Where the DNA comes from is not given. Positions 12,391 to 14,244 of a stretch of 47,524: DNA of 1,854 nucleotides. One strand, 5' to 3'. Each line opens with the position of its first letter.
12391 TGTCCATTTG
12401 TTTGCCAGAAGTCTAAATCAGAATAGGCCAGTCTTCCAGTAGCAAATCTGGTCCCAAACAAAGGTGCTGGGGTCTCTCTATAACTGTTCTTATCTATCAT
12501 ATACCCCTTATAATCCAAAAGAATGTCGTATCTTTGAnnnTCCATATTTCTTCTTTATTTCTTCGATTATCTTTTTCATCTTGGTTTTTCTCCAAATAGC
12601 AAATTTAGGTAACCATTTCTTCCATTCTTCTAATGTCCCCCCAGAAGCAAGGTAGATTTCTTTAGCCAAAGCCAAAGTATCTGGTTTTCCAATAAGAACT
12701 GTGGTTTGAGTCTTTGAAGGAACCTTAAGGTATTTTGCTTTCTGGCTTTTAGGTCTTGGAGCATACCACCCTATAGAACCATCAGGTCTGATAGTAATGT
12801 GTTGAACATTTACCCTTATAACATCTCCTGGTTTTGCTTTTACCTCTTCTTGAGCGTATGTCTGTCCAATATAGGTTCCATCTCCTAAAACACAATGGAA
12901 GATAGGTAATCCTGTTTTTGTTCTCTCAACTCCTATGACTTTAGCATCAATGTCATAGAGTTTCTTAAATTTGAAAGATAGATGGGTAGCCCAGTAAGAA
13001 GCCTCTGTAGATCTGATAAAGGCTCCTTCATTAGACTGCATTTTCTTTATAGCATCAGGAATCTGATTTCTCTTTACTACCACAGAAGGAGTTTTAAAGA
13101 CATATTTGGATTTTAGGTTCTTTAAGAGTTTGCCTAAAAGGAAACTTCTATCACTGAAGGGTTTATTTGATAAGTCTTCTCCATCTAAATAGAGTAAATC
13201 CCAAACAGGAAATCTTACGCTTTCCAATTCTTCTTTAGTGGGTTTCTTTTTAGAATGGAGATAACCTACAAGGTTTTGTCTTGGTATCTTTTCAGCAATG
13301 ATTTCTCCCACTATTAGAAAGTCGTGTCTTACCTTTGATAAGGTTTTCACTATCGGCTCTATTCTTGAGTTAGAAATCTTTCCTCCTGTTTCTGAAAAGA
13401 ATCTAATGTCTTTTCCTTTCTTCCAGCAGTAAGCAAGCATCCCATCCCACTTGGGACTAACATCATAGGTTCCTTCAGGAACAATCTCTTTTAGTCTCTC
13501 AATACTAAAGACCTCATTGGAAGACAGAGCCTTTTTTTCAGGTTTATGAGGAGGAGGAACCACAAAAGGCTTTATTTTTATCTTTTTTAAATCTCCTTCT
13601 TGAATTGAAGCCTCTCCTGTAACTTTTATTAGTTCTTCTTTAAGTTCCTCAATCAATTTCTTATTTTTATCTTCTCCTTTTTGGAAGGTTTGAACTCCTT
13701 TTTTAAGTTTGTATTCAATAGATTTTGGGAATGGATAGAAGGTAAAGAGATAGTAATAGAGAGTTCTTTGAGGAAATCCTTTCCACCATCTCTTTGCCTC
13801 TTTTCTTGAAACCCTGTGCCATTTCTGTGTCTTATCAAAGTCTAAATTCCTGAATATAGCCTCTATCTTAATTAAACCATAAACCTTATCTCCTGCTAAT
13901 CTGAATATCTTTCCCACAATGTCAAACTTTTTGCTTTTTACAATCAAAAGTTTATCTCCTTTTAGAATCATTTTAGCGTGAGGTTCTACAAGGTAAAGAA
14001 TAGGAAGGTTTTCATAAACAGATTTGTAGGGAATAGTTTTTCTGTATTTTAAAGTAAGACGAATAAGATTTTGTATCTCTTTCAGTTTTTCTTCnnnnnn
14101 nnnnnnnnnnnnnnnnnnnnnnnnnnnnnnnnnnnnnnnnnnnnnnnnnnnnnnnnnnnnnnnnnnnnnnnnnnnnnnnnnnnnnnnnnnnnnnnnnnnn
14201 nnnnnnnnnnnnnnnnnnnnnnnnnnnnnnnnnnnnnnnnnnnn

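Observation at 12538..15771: Complete ATP-dependent DNA ligase fused behind an ASCH-like domain and a ~560-aa portal-sized domain, inside the virion operon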

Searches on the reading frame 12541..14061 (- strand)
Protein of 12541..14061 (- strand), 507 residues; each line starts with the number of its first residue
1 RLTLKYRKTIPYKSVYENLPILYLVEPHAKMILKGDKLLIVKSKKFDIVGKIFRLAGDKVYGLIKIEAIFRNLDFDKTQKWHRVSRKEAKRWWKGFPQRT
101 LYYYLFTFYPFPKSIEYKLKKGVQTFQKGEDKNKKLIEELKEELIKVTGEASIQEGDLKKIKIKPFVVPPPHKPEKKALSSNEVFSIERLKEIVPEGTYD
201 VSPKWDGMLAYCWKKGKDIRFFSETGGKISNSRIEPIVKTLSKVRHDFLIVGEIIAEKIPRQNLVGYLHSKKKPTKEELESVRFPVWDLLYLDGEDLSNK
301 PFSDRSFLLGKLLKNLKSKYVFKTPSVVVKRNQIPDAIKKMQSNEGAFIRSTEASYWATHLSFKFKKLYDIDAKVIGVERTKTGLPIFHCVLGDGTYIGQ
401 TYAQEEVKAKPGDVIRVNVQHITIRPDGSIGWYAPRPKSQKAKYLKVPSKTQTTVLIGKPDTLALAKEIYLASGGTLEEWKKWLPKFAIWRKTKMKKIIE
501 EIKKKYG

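Call 63: predict_structure(alignment_id=A5)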
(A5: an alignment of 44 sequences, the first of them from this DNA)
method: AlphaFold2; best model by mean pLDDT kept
length: 507 residues; sequences in the alignment: 44
mean_pLDDT: 88.4   pTM: 0.75
mean pLDDT of the five models: 88.4, 87.1, 86.5, 86.4, 85.3
residues with pLDDT >= 90: 347; 70-90: 115; 50-70: 26; < 50: 19
segments of 3 or more residues with pLDDT < 50: 1-5, 442-455
pLDDT, mean of each block of 10 residues (from residue 1): 57 85 96 95 93 95 92 95 97 94 94 93 86 70 67 74 93 74 80 91 95 98 95 98 97 94 91 96 98 93 93 94 97 93 92 93 88 95 94 94 88 90 91 81 36 55 88 88 97 95 93
secondary structure, 60 per line:
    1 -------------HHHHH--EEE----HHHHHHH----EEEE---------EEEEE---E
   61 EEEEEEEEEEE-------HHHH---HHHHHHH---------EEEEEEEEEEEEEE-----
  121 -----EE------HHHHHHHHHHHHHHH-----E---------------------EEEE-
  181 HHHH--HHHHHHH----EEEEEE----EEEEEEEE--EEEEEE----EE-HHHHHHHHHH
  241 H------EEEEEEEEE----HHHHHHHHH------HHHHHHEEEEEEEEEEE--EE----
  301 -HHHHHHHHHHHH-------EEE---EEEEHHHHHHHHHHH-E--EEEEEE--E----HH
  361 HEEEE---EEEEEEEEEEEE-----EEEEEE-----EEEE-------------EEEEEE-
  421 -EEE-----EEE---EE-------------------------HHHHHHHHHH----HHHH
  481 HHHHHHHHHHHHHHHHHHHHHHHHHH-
elements in order: H14-18 E21-23 H28-34 E39-42 E52-56 E60-71 H79-82 H86-92 E102-115 H134-148 E176-179 H181-184 H187-193 E198-203 E208-215 E218-223 H231-241 E248-256 H261-269 H276-281 E282-292 H302-313 E321-323 E327-330 H331-341 E346-351 E362-365 E369-380 E386-391 E397-400 E414-419 E422-424 E430-432 H463-472 H477-506

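Call 67: fold_search(model_id=the predicted structure, library=pdb)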
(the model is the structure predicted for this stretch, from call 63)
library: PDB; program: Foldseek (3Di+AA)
matches with E <= 10: 854; with E <= 0.001: 185
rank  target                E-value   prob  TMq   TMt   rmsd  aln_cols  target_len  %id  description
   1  3rr5                  4.7e-15  1.00  0.35  0.32  14.3       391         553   18  DNA ligase from the archaeon Thermococcus sp. 1519 (released 2012-04-11)
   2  9dfa                  7.3e-15  1.00  0.34  0.31   9.5       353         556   19  Thermococcus gammatolerans DNA Ligase (released 2026-03-18)
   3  6rar_I                5.1e-14  1.00  0.39  0.45   4.6       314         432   18  Pmar-Lig_PreS3-Mn (released 2019-07-10)
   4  2cfm                  5.3e-14  1.00  0.34  0.31  13.1       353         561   18  ATP-DEPENDENT DNA LIGASE FROM PYROCOCCUS FURIOSUS (released 2006-07-12)
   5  4eq5                  5.7e-14  1.00  0.37  0.36  13.3       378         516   17  DNA ligase from the archaeon Thermococcus sibiricus (released 2012-05-09)
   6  6wbo                  6.0e-14  1.00  0.34  0.31  11.1       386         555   17  DNA-Ligase from Thermococcus gammatolerans (released 2021-05-05)
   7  6dt1_E                1.4e-13  1.00  0.42  0.46   5.9       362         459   15  Crystal structure of the ligase from bacteriophage T4 complexed with DNA intermediate (released 2018-09-19)
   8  6dt1_A                1.5e-13  1.00  0.41  0.45   5.9       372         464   15  Crystal structure of the ligase from bacteriophage T4 complexed with DNA intermediate (released 2018-09-19)
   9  6p0a_A                2.0e-13  1.00  0.46  0.37  10.4       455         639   17  Human DNA Ligase 1 Bound to an Adenylated, dideoxy Terminated DNA nick with 2 mM Mg2+ (released 2019-12-11)
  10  8v1v_A                2.2e-13  1.00  0.46  0.37   6.1       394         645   17  Human DNA Ligase I F872L bound to adenylated nicked DNA (released 2025-07-02)
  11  8v1w_A                2.6e-13  1.00  0.45  0.37  10.4       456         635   17  Human DNA Ligase I F872A bound to adenylated nicked DNA (released 2025-07-02)
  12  2hiv                  3.5e-13  1.00  0.31  0.27  15.4       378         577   19  ATP-dependent DNA ligase from S. solfataricus (released 2006-11-07)
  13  8v1u_A                3.7e-13  1.00  0.46  0.37   6.0       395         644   18  Human DNA Ligase I F872A bound to adenylated nicked DNA with a 5' terminal ribonucleotide (released 2025-07-02)
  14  9yhu_A                4.1e-13  1.00  0.47  0.38  10.5       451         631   17  DNA ligase 1 E346A/E592A in complex with nick containing 3'-8oxorG:A captured at post-catalytic stage (released 2025-12-31)
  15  9bs3_A                4.4e-13  1.00  0.42  0.34  11.8       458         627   16  Wild type DNA Ligase 1 with 5'-rG:C (released 2024-09-25)
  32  6imk_A                5.3e-12  1.00  0.37  0.45  17.1       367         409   15  The crystal structure of AsfvLIG:CG complex (released 2019-02-27)
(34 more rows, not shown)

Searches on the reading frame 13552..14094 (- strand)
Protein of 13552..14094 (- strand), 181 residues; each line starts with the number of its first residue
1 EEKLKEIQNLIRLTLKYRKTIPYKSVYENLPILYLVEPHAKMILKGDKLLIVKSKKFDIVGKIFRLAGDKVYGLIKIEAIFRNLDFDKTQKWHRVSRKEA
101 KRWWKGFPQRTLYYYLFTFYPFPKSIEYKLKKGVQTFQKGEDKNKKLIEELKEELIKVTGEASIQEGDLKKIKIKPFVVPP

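Call 22: search_protein_families(library=pfam, proteins=[window:13552-14094:-], max_evalue=10)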
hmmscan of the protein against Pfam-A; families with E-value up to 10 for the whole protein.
seq(181 aa): 0 families
